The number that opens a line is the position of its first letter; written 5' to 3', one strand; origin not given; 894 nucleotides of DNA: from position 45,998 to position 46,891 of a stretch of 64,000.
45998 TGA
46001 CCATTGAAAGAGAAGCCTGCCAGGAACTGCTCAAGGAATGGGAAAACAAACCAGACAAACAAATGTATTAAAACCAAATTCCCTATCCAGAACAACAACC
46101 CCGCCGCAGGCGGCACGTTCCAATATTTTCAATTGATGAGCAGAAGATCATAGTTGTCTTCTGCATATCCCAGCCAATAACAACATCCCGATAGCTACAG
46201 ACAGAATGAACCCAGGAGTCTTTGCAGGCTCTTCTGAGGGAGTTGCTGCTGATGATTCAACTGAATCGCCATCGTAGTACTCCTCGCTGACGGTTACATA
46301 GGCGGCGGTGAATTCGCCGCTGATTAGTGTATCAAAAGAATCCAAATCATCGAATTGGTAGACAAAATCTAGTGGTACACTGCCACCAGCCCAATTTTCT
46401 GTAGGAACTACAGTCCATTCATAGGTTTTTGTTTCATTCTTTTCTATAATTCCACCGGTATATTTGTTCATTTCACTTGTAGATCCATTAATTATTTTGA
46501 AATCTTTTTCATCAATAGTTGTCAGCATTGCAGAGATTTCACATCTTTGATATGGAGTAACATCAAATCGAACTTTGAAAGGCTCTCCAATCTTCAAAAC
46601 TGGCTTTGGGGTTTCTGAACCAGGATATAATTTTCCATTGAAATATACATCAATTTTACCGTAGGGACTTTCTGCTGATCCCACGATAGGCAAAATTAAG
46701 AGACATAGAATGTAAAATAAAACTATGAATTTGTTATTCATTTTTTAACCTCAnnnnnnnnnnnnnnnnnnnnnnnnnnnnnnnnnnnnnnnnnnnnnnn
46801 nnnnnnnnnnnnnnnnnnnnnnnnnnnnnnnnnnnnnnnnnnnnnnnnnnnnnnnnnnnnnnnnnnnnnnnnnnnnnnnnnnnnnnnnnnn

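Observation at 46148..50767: Giant acidic Cys-rich surface protein co-transcribed with a PGF-CTERM archaeosortase substrate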

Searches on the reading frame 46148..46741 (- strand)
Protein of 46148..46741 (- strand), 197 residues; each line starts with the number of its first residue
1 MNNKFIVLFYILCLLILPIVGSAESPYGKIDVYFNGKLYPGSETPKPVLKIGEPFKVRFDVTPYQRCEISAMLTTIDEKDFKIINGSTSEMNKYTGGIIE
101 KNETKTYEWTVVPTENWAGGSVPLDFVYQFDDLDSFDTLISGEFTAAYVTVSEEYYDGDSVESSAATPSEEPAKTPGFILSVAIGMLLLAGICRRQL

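Call 3: search_protein_families(library=pfam, proteins=[window:46148-46741:-], max_evalue=1)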
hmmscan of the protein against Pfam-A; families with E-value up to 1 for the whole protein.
window:46148-46741:- (197 aa): 2 families
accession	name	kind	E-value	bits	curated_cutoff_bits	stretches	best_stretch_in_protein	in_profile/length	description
PF13584.12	BatD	-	0.00027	22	24.1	1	46-115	5-65/92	BatD DUF11 like domain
PF11247.13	Phage_T7_55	-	0.16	12.5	25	0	140-168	67-95/99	Bacteriophage T7, gene 5.5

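Call 4: search_protein_families(library=ncbifam, proteins=[window:46148-46741:-], max_evalue=1)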
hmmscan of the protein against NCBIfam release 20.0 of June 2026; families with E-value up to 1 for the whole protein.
window:46148-46741:- (197 aa): 4 families
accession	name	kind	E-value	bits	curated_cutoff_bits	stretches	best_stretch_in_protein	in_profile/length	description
TIGR04209.1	sarcinarray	subfamily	7e-54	181.7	45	1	13-157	1-144/144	sarcinarray family MAST domain-containing protein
TIGR04204.1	MAST_ArtA_sort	domain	1.3e-47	161.9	150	1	30-190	2-177/183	MAST domain-containing protein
TIGR00497.1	hsdM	equivalog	0.062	12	242.75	1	59-112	259-312/515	type I restriction-modification system subunit M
NF045529.2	Heimdall-CTERM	domain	0.38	11.2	24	1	175-195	2-24/26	Heimdall-CTERM domain-containing surface protein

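Call 56: search_protein_families(library=ncbifam, proteins=[window:46148-46741:-], max_evalue=10)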
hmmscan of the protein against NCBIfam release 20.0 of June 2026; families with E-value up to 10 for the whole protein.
window:46148-46741:- (197 aa): 4 families
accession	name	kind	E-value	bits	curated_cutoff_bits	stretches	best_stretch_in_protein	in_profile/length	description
TIGR04209.1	sarcinarray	subfamily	7e-54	181.7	45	1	13-157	1-144/144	sarcinarray family MAST domain-containing protein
TIGR04204.1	MAST_ArtA_sort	domain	1.3e-47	161.9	150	1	30-190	2-177/183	MAST domain-containing protein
TIGR00497.1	hsdM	equivalog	0.062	12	242.75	1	59-112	259-312/515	type I restriction-modification system subunit M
NF045529.2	Heimdall-CTERM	domain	0.38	11.2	24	1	175-195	2-24/26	Heimdall-CTERM domain-containing surface protein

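Call 78: search_solved_structures(query=A6, max_evalue=1)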
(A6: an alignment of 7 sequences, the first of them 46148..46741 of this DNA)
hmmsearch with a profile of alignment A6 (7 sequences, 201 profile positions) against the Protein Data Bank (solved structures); distinct sequences matched with E-value up to 1: 1.
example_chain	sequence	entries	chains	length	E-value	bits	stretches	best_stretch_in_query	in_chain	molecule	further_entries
8f70_A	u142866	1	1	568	0.13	15.1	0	106-167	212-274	T18.1 Major pilin backbone protein T-antigen,Major pilin backbone protein T-antigen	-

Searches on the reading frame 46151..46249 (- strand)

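Call 9: search_protein_families(library=ncbifam, proteins=[window:46151-46249:-], max_evalue=10)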
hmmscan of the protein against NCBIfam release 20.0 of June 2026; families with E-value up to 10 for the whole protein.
seq(33 aa): 1 family
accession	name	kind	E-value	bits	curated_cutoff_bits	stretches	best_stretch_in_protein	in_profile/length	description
NF045529.2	Heimdall-CTERM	domain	0.0084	16.5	24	1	11-31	2-24/26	Heimdall-CTERM domain-containing surface protein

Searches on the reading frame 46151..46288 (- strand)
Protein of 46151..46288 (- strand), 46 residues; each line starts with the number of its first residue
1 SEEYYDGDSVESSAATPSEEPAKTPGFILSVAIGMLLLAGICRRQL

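Call 9: search_protein_families(library=ncbifam, proteins=[window:46151-46288:-], max_evalue=10)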
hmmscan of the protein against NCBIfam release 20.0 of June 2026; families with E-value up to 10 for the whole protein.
seq(46 aa): 2 families
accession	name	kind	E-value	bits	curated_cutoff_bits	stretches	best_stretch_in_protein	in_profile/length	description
NF045529.2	Heimdall-CTERM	domain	0.02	15.3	24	1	24-44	2-24/26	Heimdall-CTERM domain-containing surface protein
TIGR04204.1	MAST_ArtA_sort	domain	0.21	11.3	150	1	9-40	146-178/183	MAST domain-containing protein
